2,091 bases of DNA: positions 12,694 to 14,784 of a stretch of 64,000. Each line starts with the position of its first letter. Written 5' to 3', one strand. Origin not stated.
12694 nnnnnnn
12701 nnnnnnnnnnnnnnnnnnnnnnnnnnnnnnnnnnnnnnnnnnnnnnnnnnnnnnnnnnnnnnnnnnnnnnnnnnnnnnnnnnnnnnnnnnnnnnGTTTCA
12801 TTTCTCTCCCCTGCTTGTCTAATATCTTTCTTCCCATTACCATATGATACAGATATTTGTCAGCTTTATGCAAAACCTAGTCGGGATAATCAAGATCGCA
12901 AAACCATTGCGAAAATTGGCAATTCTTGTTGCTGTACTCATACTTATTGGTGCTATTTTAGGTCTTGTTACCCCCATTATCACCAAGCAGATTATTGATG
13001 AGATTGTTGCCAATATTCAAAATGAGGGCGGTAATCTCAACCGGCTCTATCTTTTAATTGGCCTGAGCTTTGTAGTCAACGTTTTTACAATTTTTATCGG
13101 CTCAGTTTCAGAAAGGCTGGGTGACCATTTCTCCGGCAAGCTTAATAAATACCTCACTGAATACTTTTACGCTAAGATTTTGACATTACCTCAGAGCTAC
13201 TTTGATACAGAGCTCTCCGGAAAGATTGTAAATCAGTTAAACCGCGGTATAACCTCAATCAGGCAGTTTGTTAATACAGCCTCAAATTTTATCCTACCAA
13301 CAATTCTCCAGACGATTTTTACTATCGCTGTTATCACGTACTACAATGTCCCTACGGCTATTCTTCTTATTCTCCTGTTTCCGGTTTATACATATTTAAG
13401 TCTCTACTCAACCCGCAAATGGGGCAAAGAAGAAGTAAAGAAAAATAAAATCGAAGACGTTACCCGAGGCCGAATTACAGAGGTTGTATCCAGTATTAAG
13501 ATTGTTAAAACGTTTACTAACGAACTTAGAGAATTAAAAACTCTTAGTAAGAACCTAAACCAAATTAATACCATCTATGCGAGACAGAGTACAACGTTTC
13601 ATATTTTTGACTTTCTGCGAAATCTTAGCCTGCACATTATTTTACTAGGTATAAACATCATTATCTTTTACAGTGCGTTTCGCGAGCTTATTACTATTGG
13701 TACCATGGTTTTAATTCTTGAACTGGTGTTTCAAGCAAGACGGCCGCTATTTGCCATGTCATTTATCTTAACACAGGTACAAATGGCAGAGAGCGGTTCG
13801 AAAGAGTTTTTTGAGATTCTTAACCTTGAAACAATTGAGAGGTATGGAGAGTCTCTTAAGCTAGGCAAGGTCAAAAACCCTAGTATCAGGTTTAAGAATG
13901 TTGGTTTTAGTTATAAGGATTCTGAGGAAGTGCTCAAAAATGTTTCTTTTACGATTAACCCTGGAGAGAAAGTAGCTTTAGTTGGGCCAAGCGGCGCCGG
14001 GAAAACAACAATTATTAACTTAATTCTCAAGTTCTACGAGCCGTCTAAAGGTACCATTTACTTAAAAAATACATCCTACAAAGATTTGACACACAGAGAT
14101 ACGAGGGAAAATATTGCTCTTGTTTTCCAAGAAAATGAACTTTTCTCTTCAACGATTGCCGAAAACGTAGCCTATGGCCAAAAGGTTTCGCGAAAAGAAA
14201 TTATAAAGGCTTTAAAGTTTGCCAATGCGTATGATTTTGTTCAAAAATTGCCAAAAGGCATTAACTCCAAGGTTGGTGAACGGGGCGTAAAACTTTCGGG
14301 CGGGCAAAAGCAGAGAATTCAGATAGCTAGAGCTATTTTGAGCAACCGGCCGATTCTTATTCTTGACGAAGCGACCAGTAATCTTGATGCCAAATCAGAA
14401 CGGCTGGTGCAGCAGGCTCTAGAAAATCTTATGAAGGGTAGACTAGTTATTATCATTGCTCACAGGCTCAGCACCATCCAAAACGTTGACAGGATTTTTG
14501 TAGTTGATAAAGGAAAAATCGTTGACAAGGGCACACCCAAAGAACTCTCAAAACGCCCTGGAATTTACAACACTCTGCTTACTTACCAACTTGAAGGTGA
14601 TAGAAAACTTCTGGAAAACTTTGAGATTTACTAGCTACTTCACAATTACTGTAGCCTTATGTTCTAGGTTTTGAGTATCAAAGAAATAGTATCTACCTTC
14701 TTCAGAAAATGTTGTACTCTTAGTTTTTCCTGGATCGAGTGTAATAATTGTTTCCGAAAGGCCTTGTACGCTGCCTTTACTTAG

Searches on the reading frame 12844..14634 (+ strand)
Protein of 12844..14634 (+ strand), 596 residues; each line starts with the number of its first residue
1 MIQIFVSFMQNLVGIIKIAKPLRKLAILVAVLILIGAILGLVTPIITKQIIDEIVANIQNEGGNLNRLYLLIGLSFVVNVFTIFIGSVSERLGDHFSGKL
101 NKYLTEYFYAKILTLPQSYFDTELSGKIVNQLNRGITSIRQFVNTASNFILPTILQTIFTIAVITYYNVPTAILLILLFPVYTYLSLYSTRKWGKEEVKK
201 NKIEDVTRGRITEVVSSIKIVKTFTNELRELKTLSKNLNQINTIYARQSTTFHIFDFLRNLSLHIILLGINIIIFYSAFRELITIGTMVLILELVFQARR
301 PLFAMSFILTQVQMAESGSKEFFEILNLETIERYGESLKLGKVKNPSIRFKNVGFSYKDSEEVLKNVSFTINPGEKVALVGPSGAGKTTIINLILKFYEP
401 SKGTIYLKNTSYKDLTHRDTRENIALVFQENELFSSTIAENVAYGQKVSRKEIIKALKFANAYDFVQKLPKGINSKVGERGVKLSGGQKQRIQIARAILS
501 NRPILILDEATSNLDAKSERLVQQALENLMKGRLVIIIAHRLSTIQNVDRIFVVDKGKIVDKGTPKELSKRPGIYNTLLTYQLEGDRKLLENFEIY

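Call 36: search_protein_families(library=ncbifam, proteins=[window:12844-14634:+], max_evalue=1e-10)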
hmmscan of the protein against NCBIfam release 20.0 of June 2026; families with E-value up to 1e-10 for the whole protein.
window:12844-14634:+ (596 aa): 175 families (the best 25 are shown)
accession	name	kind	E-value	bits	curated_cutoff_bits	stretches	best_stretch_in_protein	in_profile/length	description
TIGR02203.1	MsbA_lipidA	equivalog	1.4e-116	390.3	602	1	19-583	9-570/572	lipid A export permease/ATP-binding protein MsbA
TIGR02204.1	MsbA_rel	hypoth_equivalog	6.6e-113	378.3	780.4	1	10-583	4-576/576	ABC transporter, permease/ATP-binding protein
NF010178.0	PRK13657.1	equivalog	1.3e-103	347.5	733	1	15-581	10-569/588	glucan ABC transporter ATP-binding protein/ permease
NF052233.1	CphA_assoc_ABC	equivalog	2.6e-101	340.2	880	1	11-584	171-745/766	cyanophycin metabolism-associated ABC transporter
NF045513.1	HepA_fam_ABC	equivalog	5.9e-97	325.5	725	1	48-573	76-600/610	heterocyst formation ABC transporter subunit HepA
TIGR00958.1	3a01208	subfamily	8.2e-94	315.3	874.6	1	12-578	149-710/711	antigen peptide transporter 2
TIGR01846.1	type_I_sec_HlyB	subfamily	1.3e-93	314.5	725.55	1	24-582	139-692/694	type I secretion system permease/ATPase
NF008381.0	PRK11176.1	equivalog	3e-92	309.9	867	1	20-583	21-580/582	lipid A ABC transporter ATP-binding protein/permease MsbA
TIGR03375.1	type_I_sec_LssB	subfamily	1.2e-90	304.8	693.1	1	28-567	153-687/696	type I secretion system permease/ATPase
TIGR03797.1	NHLM_micro_ABC2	equivalog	2e-85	287.7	709.4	1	27-582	139-685/686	NHLP bacteriocin export ABC transporter permease/ATPase subunit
TIGR03796.1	NHLM_micro_ABC1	equivalog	3.8e-82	276.6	853.3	1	26-579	156-709/710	NHLP family bacteriocin export ABC transporter peptidase/permease/ATPase subunit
TIGR02857.1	CydD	equivalog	1.6e-78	265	435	1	30-553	6-528/529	thiol reductant ABC exporter subunit CydD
TIGR01192.1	chvA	subfamily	6.4e-78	262.8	585.4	1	24-580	21-568/585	glucan export ABC transporter ATP-binding protein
NF008056.1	PRK10790.1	equivalog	1.2e-69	235.4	746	1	10-585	9-578/584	SmdB family multidrug efflux ABC transporter permease/ATP-binding protein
NF000475.1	tet_ABC_46_B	exception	1.9e-69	234.7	1250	1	31-579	23-571/578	tetracycline efflux ABC transporter Tet(46) subunit B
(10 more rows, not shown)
